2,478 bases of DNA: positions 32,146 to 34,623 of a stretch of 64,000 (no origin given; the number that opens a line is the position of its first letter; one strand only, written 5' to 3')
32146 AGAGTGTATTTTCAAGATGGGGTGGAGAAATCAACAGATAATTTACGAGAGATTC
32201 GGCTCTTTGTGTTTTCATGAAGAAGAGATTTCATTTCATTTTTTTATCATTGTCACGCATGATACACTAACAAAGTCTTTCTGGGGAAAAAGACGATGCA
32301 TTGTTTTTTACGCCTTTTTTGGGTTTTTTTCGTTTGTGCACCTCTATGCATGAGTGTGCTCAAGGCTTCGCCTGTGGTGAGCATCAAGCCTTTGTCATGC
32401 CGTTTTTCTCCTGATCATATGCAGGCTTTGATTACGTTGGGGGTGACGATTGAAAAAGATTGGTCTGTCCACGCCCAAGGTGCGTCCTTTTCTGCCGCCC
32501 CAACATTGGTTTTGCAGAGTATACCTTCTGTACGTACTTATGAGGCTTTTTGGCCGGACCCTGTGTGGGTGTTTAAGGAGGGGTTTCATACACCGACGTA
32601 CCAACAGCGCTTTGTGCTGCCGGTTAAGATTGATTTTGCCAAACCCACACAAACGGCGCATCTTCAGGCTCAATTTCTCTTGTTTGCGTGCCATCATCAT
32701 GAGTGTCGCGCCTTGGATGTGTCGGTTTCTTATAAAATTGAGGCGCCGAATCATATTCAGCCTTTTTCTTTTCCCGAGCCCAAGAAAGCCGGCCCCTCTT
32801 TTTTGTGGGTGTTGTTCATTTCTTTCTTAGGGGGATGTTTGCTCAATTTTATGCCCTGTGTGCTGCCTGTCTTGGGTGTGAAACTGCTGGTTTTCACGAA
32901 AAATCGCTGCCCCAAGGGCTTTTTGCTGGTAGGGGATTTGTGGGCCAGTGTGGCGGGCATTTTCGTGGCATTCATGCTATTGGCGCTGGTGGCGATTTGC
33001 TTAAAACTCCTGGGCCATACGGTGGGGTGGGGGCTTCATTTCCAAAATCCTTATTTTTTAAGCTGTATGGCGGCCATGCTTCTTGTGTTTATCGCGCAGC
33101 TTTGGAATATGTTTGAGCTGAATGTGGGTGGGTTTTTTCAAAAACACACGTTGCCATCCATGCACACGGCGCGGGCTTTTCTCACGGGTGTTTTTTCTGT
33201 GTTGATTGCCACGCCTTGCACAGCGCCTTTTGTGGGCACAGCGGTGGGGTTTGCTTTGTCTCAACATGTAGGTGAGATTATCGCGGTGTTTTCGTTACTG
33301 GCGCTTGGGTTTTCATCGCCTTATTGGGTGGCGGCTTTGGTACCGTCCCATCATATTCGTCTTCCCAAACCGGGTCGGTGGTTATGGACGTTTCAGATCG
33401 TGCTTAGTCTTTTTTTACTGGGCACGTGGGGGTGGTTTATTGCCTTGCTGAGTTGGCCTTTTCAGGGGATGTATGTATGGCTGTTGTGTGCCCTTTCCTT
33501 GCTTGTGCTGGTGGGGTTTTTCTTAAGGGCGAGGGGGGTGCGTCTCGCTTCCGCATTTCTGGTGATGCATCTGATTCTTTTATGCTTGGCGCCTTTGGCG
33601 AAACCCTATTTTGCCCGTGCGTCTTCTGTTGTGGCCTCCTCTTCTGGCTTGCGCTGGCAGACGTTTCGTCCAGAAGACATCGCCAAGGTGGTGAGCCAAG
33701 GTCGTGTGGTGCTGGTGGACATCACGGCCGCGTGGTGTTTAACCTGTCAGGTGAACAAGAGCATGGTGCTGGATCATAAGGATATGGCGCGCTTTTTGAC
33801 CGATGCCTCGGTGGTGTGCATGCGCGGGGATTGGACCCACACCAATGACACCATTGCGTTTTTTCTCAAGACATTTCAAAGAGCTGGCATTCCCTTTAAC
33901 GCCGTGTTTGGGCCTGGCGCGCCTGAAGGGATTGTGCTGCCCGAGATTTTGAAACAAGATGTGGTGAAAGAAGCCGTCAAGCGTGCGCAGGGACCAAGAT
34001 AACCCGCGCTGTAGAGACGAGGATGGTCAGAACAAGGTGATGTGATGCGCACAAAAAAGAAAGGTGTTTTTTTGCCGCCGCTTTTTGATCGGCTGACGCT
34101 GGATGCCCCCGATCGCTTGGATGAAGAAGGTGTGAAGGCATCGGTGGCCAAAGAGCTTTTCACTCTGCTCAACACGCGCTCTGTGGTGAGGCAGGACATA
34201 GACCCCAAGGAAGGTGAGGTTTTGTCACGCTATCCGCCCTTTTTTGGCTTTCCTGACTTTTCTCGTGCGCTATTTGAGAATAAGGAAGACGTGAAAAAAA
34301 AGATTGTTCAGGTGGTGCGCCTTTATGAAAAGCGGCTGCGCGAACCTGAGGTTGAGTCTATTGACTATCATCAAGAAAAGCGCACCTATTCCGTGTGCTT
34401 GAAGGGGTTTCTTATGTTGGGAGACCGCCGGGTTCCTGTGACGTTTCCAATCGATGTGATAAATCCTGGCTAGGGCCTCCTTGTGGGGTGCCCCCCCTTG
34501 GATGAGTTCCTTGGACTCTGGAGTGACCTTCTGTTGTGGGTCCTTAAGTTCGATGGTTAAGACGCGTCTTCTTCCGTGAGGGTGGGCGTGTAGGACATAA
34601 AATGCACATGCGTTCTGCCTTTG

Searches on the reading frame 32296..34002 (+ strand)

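Call 13: search_protein_families(library=pfam, proteins=[window:32296-34002:+], max_evalue=0.1)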
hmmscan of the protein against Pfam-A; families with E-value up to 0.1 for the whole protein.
window:32296-34002:+ (568 aa): 3 families
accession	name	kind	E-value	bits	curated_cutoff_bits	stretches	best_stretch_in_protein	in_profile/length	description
PF13899.12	Thioredoxin_7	-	8e-16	58.4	27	1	454-540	2-83/83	Thioredoxin-like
PF03190.21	Thioredox_DsbH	-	0.0011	19.4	27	1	451-524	19-91/163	Protein of unknown function, DUF255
PF11412.14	DsbD_N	-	0.022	15.2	25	1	41-128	17-99/119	Thiol:disulfide interchange protein DsbD, N-terminal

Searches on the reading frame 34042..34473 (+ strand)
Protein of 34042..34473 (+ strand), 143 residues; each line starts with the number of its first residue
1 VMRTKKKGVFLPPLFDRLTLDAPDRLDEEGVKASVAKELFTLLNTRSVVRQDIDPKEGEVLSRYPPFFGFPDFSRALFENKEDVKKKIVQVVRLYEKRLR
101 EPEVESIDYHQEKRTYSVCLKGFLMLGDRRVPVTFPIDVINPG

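Call 13: search_protein_families(library=pfam, proteins=[window:34042-34473:+], max_evalue=0.1)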
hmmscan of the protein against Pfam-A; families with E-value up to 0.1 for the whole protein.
window:34042-34473:+ (143 aa): 1 family
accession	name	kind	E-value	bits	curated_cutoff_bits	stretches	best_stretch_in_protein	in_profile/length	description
PF04965.19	GPW_gp25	-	3.4e-06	27.2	27.2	1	32-118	4-85/96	Baseplate wedge protein gp25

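Call 16: search_protein_families(library=ncbifam, proteins=[window:34042-34473:+], max_evalue=0.1)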
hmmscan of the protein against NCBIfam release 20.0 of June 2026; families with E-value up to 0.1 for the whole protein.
window:34042-34473:+ (143 aa): 1 family
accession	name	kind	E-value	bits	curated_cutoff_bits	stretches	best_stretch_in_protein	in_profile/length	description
TIGR03357.1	VI_zyme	equivalog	2.1e-16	59.7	53.2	1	12-139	2-125/133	type VI secretion system baseplate subunit TssE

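Call 45: find_homologous_proteins(query=window:34042-34473:+, max_evalue=0.001)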
Query window:34042-34473:+ (143 aa): 5 proteins with E <= 0.001 among 30 candidates.
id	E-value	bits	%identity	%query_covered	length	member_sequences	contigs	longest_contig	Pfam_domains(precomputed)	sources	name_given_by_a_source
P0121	6.9e-88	310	100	99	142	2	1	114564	PF04965.20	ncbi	-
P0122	3.6e-39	152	55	99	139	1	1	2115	PF04965.20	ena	-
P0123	3.1e-37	145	54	99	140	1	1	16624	PF04965.20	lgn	-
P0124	5.3e-36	141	51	95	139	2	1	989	PF04965.20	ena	-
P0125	1.3e-34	137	50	99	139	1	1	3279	PF04965.20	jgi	jgi:predicted component of type VI protein secretion system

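Call 46: find_encoding_contigs(protein=P0121, flank=10000, max_places=3)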
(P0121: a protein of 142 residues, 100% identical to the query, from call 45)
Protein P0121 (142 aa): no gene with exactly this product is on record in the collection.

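Call 47: find_encoding_contigs(protein=P0123, flank=10000, max_places=2)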
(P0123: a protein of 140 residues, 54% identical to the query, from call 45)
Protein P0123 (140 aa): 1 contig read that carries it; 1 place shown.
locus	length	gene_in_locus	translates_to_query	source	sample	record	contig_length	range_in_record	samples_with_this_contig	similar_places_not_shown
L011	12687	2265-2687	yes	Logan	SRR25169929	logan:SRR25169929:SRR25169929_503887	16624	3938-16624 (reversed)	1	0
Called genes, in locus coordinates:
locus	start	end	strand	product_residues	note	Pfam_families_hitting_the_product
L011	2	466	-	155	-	?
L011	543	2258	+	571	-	PF02683:DsbD_TM, PF13899:Thioredoxin_7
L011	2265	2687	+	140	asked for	PF04965:GPW_gp25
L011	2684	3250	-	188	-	PF03602:Cons_hypoth95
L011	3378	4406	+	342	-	PF01628:HrcA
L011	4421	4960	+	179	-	PF01025:GrpE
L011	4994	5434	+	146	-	PF00210:Ferritin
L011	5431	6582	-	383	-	PF06812:ImpA_N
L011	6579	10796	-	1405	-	PF14331:IcmF-related_N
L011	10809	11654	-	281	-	PF09850:DotU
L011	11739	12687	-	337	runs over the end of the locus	PF13495:Phage_int_SAM_4, PF02899:Phage_int_SAM_1, PF13102:Phage_int_SAM_5 (weak), PF00589:Phage_integrase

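Call 49: list_cluster_members(proteins=[P0121, P0001])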
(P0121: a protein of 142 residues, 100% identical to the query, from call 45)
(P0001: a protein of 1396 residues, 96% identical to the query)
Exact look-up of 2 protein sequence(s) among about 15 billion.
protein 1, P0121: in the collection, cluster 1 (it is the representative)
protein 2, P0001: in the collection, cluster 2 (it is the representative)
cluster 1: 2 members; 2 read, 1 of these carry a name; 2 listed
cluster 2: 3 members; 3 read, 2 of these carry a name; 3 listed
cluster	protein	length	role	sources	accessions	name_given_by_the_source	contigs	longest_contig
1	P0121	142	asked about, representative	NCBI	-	-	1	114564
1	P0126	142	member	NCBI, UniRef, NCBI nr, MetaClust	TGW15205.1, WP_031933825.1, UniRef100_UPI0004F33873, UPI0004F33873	type VI secretion system baseplate subunit TssE [Candidatus Hepatobacter penaei] | type VI secretion system baseplate subunit TssE n=1 Tax=Candidatus Hepatobacter penaei ... | status=active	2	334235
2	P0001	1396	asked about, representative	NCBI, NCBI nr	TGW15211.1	hypothetical protein EIL50_02550 [bacterium NHP-B]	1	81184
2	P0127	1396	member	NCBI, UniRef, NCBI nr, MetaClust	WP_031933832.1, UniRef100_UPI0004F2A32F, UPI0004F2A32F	type VI secretion protein IcmF/TssM N-terminal domain-containing protein [Candidatus ... | type VI secretion protein IcmF/TssM N-terminal domain-containing protein n=1 ... | status=active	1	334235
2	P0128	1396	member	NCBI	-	-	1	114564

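Call 67: search_solved_structures(query=window:34042-34473:+, max_evalue=0.1)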
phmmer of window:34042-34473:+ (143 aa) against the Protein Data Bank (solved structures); distinct sequences matched with E-value up to 0.1: 0.
